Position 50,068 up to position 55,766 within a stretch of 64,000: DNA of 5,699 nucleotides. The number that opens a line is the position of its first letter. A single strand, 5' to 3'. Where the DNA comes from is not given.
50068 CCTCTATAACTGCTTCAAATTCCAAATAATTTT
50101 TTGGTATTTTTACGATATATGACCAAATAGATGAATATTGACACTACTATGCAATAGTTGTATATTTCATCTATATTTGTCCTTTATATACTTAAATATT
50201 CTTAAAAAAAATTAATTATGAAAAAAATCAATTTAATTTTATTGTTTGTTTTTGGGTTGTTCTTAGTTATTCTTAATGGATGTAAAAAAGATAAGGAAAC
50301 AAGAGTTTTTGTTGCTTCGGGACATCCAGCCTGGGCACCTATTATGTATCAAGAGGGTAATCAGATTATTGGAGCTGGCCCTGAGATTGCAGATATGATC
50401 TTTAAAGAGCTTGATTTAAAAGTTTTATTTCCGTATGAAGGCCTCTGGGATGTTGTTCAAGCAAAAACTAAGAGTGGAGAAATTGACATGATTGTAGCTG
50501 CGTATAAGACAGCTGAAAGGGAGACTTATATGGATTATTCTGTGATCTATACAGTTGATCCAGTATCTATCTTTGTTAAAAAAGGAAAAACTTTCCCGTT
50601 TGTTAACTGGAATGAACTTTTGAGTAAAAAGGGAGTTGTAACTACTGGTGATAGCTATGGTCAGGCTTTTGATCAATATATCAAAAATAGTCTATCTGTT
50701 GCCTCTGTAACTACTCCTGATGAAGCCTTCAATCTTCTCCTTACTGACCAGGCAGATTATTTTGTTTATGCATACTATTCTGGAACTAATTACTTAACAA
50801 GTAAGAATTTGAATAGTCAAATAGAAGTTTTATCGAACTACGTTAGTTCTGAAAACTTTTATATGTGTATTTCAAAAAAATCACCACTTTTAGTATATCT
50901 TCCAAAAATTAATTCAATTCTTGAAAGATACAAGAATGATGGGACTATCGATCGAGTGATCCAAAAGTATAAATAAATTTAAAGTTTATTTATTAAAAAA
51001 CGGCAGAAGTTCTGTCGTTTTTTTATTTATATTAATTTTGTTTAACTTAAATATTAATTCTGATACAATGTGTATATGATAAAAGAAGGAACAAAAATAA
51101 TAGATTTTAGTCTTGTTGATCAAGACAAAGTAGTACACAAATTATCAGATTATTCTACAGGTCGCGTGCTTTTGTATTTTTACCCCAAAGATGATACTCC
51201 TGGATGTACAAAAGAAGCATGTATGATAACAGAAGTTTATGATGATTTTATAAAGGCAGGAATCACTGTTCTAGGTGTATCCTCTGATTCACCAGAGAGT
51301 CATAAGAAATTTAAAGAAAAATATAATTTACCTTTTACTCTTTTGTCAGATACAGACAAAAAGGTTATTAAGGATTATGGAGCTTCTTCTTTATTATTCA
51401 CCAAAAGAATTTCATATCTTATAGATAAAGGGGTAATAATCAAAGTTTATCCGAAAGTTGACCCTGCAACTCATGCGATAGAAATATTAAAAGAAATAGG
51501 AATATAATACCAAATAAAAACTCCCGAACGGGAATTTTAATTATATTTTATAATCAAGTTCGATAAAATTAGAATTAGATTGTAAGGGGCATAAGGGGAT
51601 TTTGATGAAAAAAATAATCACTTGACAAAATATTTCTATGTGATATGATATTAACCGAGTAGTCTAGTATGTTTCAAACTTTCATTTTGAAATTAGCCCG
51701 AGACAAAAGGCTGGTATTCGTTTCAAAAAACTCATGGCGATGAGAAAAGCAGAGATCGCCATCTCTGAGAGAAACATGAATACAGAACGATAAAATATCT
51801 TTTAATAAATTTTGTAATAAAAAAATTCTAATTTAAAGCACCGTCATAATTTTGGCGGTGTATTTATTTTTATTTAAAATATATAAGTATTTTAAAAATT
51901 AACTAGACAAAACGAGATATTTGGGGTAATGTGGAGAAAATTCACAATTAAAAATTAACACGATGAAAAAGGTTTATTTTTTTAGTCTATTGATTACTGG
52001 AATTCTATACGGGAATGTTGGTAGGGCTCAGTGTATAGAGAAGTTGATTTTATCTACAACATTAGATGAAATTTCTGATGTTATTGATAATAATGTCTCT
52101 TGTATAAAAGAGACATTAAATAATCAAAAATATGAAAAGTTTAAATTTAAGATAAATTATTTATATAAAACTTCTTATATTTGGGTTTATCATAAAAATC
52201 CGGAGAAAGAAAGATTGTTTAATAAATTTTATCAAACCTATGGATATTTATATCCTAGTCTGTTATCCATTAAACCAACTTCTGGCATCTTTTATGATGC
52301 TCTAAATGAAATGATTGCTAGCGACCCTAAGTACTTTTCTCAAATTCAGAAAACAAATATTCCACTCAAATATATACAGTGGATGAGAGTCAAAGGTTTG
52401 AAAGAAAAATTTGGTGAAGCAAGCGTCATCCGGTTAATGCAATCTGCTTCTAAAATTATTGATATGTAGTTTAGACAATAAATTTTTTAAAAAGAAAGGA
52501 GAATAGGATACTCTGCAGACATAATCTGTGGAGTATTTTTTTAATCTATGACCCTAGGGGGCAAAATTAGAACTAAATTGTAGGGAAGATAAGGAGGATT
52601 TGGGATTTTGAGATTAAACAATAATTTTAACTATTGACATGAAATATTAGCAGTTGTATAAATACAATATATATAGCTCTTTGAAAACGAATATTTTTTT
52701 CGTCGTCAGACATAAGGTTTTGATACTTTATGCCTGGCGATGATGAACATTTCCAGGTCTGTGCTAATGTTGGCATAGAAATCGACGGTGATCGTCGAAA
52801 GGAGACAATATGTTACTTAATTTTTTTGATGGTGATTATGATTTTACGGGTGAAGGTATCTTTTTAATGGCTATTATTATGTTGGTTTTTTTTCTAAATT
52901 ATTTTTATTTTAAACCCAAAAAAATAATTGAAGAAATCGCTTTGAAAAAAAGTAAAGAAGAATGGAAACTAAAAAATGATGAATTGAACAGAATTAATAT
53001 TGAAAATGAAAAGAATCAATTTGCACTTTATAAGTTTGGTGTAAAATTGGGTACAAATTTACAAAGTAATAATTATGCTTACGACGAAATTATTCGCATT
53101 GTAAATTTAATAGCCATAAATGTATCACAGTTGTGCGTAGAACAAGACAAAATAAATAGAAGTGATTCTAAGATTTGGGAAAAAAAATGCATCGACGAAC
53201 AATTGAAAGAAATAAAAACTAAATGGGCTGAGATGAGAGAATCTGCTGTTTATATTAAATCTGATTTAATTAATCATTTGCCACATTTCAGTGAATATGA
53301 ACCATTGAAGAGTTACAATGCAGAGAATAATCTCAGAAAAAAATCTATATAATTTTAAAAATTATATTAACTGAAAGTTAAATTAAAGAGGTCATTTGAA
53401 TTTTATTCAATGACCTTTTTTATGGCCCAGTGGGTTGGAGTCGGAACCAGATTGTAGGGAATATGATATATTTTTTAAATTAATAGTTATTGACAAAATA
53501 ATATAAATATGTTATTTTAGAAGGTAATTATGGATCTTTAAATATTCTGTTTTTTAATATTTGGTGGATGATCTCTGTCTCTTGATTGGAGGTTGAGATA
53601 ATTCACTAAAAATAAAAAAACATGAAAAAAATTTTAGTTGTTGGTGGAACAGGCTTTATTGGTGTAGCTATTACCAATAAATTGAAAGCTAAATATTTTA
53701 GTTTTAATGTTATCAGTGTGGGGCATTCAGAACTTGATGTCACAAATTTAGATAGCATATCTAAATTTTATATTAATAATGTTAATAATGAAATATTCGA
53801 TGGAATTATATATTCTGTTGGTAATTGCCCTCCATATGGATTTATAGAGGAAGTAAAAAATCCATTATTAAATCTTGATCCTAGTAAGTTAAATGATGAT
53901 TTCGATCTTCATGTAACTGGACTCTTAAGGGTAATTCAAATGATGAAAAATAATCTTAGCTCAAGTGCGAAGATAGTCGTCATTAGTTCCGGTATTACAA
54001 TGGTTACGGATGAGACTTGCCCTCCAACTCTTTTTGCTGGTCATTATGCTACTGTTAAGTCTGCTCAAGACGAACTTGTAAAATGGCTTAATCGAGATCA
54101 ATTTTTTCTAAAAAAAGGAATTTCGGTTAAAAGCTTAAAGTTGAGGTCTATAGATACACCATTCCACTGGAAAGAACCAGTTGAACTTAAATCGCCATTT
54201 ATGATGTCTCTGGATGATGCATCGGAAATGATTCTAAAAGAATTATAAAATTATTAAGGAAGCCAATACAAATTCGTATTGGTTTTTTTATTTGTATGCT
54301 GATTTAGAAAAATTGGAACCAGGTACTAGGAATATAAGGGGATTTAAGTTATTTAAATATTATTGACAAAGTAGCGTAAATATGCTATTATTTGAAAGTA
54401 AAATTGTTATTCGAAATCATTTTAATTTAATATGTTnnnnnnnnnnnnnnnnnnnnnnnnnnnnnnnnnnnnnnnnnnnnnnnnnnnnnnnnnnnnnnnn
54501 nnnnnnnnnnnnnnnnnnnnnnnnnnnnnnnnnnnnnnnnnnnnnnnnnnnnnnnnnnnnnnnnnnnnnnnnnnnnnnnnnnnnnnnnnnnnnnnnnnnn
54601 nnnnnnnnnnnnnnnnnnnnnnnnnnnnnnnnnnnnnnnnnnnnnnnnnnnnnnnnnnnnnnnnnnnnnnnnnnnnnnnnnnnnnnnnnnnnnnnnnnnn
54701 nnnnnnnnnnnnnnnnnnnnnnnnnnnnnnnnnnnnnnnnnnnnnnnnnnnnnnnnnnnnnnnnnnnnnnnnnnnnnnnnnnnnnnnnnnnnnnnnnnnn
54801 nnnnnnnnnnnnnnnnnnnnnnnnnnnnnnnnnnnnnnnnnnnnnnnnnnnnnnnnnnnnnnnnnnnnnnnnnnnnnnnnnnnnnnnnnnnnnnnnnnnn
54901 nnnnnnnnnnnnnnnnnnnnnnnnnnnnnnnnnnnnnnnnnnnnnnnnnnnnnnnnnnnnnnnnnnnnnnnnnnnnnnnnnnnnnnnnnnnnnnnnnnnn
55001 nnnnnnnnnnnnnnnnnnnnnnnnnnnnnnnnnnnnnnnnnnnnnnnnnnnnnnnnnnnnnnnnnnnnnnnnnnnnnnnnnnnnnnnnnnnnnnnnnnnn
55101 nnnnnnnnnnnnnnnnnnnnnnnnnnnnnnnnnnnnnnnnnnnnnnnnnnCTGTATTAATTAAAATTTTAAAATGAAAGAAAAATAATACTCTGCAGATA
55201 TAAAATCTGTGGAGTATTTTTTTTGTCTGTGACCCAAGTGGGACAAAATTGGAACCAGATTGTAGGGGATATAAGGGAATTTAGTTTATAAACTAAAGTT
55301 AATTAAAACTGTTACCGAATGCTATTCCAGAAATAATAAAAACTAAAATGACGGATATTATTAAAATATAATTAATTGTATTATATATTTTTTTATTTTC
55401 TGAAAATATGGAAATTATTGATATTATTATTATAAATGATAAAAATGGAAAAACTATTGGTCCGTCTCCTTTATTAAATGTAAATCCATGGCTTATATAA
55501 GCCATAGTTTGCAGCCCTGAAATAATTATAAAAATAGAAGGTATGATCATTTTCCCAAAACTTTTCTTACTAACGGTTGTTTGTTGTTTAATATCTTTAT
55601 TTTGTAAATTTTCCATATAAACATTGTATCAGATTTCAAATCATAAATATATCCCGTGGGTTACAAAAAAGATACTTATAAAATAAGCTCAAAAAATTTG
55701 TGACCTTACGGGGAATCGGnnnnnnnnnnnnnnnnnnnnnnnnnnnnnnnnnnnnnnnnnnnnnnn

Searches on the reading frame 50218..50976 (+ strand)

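Call 44: search_protein_families(library=pfam, proteins=[window:50218-50976:+], max_evalue=0.001)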
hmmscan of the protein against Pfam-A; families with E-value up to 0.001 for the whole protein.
window:50218-50976:+ (252 aa): 1 family
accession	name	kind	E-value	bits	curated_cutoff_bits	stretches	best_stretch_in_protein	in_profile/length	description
PF00497.25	SBP_bac_3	-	1.4e-17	64.1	26.4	1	37-251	7-129/132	Bacterial extracellular solute-binding proteins, family 3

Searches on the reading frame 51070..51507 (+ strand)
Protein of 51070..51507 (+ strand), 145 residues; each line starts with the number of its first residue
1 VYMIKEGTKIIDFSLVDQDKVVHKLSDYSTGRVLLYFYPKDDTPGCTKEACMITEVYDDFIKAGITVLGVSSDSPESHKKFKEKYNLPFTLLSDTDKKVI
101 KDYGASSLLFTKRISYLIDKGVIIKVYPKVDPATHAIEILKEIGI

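Call 44: search_protein_families(library=pfam, proteins=[window:51070-51507:+], max_evalue=0.001)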
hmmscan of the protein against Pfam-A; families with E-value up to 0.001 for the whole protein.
window:51070-51507:+ (145 aa): 2 families
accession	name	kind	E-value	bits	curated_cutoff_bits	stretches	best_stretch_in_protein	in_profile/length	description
PF00578.27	AhpC-TSA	-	3.5e-35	121.1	26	1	7-125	2-122/124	AhpC/TSA family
PF08534.16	Redoxin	-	1.4e-22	80.5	26.6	1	5-134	1-139/148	Redoxin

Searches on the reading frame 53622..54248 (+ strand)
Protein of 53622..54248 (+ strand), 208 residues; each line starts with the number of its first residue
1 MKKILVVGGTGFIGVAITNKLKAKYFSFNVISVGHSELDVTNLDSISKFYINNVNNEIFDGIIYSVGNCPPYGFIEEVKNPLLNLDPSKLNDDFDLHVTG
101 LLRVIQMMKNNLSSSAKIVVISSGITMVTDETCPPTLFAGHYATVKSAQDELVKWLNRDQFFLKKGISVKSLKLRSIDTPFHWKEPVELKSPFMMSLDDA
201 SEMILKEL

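Call 44: search_protein_families(library=pfam, proteins=[window:53622-54248:+], max_evalue=0.001)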
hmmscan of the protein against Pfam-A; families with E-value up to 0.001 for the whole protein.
window:53622-54248:+ (208 aa): 3 families
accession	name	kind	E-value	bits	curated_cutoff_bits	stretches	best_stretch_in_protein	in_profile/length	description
PF00106.31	adh_short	-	3e-05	24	26.6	1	36-183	54-188/195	short chain dehydrogenase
PF01370.27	Epimerase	-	0.00023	21.1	20.9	0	4-49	1-59/240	NAD dependent epimerase/dehydratase family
PF13561.12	adh_short_C2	-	0.00041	20.4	27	1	36-180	48-179/236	Enoyl-(Acyl carrier protein) reductase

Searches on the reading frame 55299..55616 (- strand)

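Call 44: search_protein_families(library=pfam, proteins=[window:55299-55616:-], max_evalue=0.001)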
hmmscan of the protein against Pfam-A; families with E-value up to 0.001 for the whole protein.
window:55299-55616:- (105 aa): 1 family
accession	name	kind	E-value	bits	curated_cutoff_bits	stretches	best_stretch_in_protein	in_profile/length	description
PF11877.13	DUF3397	-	0.00063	20.4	25.9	0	54-104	5-57/112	Protein of unknown function (DUF3397)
